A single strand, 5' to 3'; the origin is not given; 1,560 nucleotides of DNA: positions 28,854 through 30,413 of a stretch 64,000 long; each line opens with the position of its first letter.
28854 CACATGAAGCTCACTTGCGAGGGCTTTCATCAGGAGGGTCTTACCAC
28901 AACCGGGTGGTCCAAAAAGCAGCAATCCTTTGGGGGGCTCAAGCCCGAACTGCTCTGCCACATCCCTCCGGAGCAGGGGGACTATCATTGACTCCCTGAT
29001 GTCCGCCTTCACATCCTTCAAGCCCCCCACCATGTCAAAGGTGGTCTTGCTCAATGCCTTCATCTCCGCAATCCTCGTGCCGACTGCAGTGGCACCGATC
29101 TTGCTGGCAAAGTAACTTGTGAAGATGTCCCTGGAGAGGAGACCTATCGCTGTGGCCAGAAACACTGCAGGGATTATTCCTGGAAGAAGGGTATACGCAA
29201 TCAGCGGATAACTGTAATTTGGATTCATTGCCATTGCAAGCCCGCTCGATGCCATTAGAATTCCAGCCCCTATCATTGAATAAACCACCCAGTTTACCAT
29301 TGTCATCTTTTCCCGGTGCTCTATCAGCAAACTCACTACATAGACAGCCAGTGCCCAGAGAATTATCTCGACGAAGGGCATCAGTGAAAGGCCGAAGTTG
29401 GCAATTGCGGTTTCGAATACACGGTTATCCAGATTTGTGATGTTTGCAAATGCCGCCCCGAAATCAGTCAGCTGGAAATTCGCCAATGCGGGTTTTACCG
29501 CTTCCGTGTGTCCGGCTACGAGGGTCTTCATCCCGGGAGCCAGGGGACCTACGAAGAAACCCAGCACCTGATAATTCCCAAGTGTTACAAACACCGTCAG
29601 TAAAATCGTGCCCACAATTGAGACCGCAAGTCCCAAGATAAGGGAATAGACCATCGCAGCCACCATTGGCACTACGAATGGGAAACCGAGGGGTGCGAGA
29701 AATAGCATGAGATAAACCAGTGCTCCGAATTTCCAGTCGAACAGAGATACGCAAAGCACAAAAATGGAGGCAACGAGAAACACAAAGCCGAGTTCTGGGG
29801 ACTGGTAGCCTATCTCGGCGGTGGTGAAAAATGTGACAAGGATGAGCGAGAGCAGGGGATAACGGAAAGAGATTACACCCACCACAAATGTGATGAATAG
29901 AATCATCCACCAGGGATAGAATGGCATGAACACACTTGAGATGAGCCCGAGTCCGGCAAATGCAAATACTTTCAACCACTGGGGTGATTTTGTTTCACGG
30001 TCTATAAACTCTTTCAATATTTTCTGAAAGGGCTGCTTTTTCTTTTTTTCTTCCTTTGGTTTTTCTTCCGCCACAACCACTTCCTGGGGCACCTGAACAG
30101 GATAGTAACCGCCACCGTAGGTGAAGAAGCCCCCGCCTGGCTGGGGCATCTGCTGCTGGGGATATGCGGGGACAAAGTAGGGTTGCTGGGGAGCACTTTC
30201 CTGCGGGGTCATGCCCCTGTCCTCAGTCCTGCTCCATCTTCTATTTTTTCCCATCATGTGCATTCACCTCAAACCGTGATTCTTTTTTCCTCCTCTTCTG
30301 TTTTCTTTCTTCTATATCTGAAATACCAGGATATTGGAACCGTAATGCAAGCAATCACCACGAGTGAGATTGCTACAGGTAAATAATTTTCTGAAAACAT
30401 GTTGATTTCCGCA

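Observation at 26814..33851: Four-gene operon: two tandem tail-anchored glycoprotein paralogs + polytopic-membrane double-AAA+ ATPase + small membrane protein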

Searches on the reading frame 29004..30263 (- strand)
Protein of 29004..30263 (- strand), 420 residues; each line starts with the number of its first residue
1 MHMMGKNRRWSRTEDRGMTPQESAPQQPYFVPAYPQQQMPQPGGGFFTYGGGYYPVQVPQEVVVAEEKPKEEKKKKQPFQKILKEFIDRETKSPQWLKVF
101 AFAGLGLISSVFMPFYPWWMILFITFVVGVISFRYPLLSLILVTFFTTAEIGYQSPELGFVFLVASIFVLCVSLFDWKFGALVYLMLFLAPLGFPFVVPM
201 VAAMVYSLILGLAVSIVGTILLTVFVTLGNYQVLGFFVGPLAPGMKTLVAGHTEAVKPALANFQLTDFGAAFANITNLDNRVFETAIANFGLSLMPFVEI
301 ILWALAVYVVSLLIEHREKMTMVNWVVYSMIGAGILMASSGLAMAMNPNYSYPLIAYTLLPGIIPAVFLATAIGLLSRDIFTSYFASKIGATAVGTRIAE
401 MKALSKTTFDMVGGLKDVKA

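Call 30: predict_structure(alignment_id=A2)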
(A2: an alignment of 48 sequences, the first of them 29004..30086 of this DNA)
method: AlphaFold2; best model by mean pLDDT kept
length: 361 residues; sequences in the alignment: 48
mean_pLDDT: 86.0   pTM: 0.83
mean pLDDT of the five models: 86.0, 84.3, 84.2, 83.9, 83.5
residues with pLDDT >= 90: 212; 70-90: 83; 50-70: 58; < 50: 8
segments of 3 or more residues with pLDDT < 50: 1-4, 191-194
pLDDT, mean of each block of 10 residues (from residue 1): 49 66 88 89 97 92 97 97 97 92 96 96 97 94 95 97 86 84 59 66 93 93 83 89 98 90 95 98 89 85 97 93 78 64 60 59 52
secondary structure, 60 per line:
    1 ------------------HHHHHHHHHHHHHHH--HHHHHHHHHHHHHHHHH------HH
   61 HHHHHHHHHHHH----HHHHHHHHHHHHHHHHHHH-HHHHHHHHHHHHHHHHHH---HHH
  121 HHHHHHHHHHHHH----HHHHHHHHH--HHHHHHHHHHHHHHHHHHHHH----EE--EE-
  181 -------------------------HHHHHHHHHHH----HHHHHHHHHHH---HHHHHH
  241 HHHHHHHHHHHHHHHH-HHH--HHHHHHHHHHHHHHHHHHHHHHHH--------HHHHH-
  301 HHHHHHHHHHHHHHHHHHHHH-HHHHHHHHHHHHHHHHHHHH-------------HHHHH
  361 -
elements in order: H19-33 H36-52 H59-72 H77-95 H97-114 H118-133 H138-146 H149-169 H206-216 H221-231 H235-256 H263-286 H295-299 H301-321 H323-342 H356-360

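Call 32: fold_search(model_id=the predicted structure, library=pdb)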
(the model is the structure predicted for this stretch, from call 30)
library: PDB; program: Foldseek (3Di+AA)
matches with E <= 10: 65; with E <= 0.001: 0
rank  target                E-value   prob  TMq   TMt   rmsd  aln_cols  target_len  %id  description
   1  8t1v                  5.4e-01  0.09  0.12  0.13  20.9       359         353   12  Crystal structure of orphan G protein-coupled receptor 6 with bound inverse agonist 3h (released 2024-12-04)
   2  8zx4_R                6.2e-01  0.08  0.13  0.15  19.7       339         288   10  LPI-bound GPR55 in complex with G13 (released 2024-11-13)
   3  8t1w                  6.7e-01  0.08  0.12  0.13  20.9       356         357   12  Crystal structure of orphan G protein-coupled receptor 6 with bound CVN424 (released 2024-12-04)
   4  3o1i_B                9.9e-01  0.07  0.11  0.14  30.0       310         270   10  Crystal Structure of the TorS sensor domain - TorT complex in the absence of ligand (released 2011-12-21)
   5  4s0f_A                1.2e+00  0.04  0.12  0.09  26.3       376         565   11  Crystal structure of the peptidase-containing ABC transporter PCAT1 E648Q mutant complexed with ATPgS in an occluded c (released 2015-07-22)
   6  6adq_F                1.9e+00  0.08  0.18  0.14  21.4       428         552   12  Respiratory Complex CIII2CIV2SOD2 from Mycobacterium smegmatis (released 2018-11-14)
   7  8xqt_R                2.5e+00  0.06  0.14  0.16  21.1       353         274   10  Structure of human class T GPCR TAS2R14-Gi complex. (released 2024-07-10)
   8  3hd6                  2.5e+00  0.06  0.16  0.15  18.7       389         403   10  Crystal Structure of the Human Rhesus Glycoprotein RhCG (released 2009-09-01)
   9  8vp8_A                2.6e+00  0.04  0.13  0.10  26.3       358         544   10  Cryo-EM structure of the ABC transporter PCAT1 bound with ATP and Substrate (released 2024-10-30)
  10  6a93_B                2.6e+00  0.03  0.12  0.12  23.7       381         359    9  Crystal structure of 5-HT2AR in complex with risperidone (released 2019-02-13)
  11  3o1j_A                2.9e+00  0.04  0.11  0.14  29.4       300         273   12  Crystal Structure of the TorS sensor domain - TorT complex in the absence of isopropanol (released 2011-12-21)
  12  3o1i_A                3.0e+00  0.03  0.11  0.13  30.3       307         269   11  Crystal Structure of the TorS sensor domain - TorT complex in the absence of ligand (released 2011-12-21)
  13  9vj5_R                3.0e+00  0.03  0.12  0.14  19.3       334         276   10  Cryo-EM structure of 5-HT1AR-GoA in complex with gepirone (released 2025-11-12)
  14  6tq9_A                3.7e+00  0.04  0.15  0.17  23.7       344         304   12  Crystal structure of the Orexin-1 receptor in complex with SB-408124 (released 2020-01-01)
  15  4amj_A                4.1e+00  0.03  0.12  0.14  20.6       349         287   13  Turkey beta1 adrenergic receptor with stabilising mutations and bound biased agonist carvedilol (released 2012-05-23)
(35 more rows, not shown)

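Call 45: search_protein_representatives(protein=window:29004-30086:-)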
Query: 361 residues. Proteins with E-value up to 0.001 (for the whole library): 32; up to 1e-10: 31; up to 1e-30: 22. The best 32 are listed.
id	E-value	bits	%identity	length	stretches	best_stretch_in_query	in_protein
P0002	3.6e-186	634.9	81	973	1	4-361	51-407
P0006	2.1e-70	254.2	41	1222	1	21-361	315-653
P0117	1.5e-65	238.3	41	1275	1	11-360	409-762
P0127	3.2e-62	227.3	40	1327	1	6-360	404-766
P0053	2.4e-60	221.2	40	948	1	15-360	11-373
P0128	1.3e-56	208.9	38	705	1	24-345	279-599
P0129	4.2e-55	203.9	39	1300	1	20-360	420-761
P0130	7.0e-54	199.9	39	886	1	22-361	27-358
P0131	7.2e-53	196.6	36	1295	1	24-360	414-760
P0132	1.7e-50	188.8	35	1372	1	12-360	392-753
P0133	1.7e-49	185.4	36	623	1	24-360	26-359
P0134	2.6e-48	181.6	33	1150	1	23-360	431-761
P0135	3.1e-48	181.3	35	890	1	24-360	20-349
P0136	2.3e-44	168.6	35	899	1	20-360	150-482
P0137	2.5e-43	165.2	33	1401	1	17-360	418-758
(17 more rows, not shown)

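Call 70: search_protein_families(library=pfam, alignment_id=A4, max_evalue=1)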
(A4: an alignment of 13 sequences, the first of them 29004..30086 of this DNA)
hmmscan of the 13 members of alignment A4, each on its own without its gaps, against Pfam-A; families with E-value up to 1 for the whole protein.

A. member 1, window:29004-30086:- (361 aa): 1 family
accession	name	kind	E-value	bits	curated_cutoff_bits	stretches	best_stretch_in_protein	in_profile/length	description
PF13129.11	DUF3953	-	0.045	13.9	22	1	99-116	24-41/41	Protein of unknown function (DUF3953)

B. families by the number of members that match (of 13 scanned): 7 families
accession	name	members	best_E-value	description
PF12606.13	RELT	1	0.0071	Tumour necrosis factor receptor superfamily member 19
PF13129.11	DUF3953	1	0.045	Protein of unknown function (DUF3953)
PF05818.17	TraT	1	0.1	Enterobacterial TraT complement resistance protein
PF12847.13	Methyltransf_18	1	0.13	Methyltransferase domain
PF06522.17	B12D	1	0.2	NADH-ubiquinone reductase complex 1 MLRQ subunit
PF23537.1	Microp_apicomplexa_22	1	0.41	Apicomplexa microprotein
PF11125.13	Phage_MS2_lysis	1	0.55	Bacteriophage MS2, lysis protein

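Call 72: fold_search(model_id=the predicted structure, library=viral)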
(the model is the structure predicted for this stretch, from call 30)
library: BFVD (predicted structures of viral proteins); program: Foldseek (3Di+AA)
matches with E <= 10: 38; with E <= 0.001: 0
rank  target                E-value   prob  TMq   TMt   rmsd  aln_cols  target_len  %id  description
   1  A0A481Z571            1.6e+00  0.06  0.12  0.10  20.0       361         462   11  Uncharacterized protein [Pithovirus LCPAC102]
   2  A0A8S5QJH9            1.9e+00  0.25  0.27  0.36  14.3       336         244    9  Putative vitamin uptake transporter [Siphoviridae sp. ctiOl67]
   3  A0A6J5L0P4            2.0e+00  0.09  0.14  0.08  27.0       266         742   12  Bacteriophage lambda, GpH, tail tape measure, C-terminal [uncultured Caudovirales phage]
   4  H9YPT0                2.0e+00  0.35  0.26  0.40  11.0       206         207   13  (no name in the UniProt tables at hand)
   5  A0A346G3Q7            2.1e+00  0.04  0.13  0.14  23.3       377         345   10  (no name in the UniProt tables at hand)
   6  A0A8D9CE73            2.9e+00  0.03  0.12  0.11  37.6       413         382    9  Uncharacterized protein [uncultured marine phage]
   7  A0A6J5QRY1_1          3.0e+00  0.06  0.17  0.08  23.9       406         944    8  Phage tail tape measure protein [uncultured Caudovirales phage]
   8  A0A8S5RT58            3.7e+00  0.03  0.14  0.08  19.0       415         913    8  Tail tape measure protein [Caudovirales sp. gcode 4]
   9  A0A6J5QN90            4.4e+00  0.07  0.14  0.08  16.9       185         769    8  Uncharacterized protein [uncultured Caudovirales phage]
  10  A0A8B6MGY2            4.6e+00  0.03  0.14  0.15  22.0       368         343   11  (no name in the UniProt tables at hand)
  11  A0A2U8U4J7            5.0e+00  0.02  0.13  0.08  24.4       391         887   12  (no name in the UniProt tables at hand)
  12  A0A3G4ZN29            5.2e+00  0.04  0.16  0.21  15.3       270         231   10  TLC domain-containing protein [Terrestrivirus sp.]
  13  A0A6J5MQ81            5.5e+00  0.02  0.15  0.11  28.1       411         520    8  Uncharacterized protein [uncultured Caudovirales phage]
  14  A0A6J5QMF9            5.9e+00  0.05  0.11  0.06  23.5       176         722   10  Uncharacterized protein [uncultured Caudovirales phage]
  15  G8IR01                6.2e+00  0.03  0.15  0.07  21.7       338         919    9  MuF-like minor capsid protein [Mycobacterium phage Fionnbharth]
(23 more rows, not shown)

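Call 78: find_related_loci(query=window:29004-30263:-, collection=viral_contigs, flank=5000)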
Query window:29004-30263:- (420 aa) in viral_contigs; peptide patterns used: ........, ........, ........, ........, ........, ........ (x = any residue, [..] = any of these).
4 stretches matched a pattern, but none encodes a relative of the query by tblastn (E <= 1e-3).

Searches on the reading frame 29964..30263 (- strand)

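Call 63: search_protein_families(library=pfam, proteins=[window:29964-30263:-], max_evalue=0.1)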
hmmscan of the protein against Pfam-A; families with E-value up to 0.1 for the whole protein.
window:29964-30263:- (100 aa): 1 family
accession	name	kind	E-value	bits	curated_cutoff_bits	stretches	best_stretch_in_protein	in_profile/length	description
PF21279.3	YhfX-like_C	-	0.016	16.2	27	1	46-91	14-57/97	YhfX-like, C-terminal domain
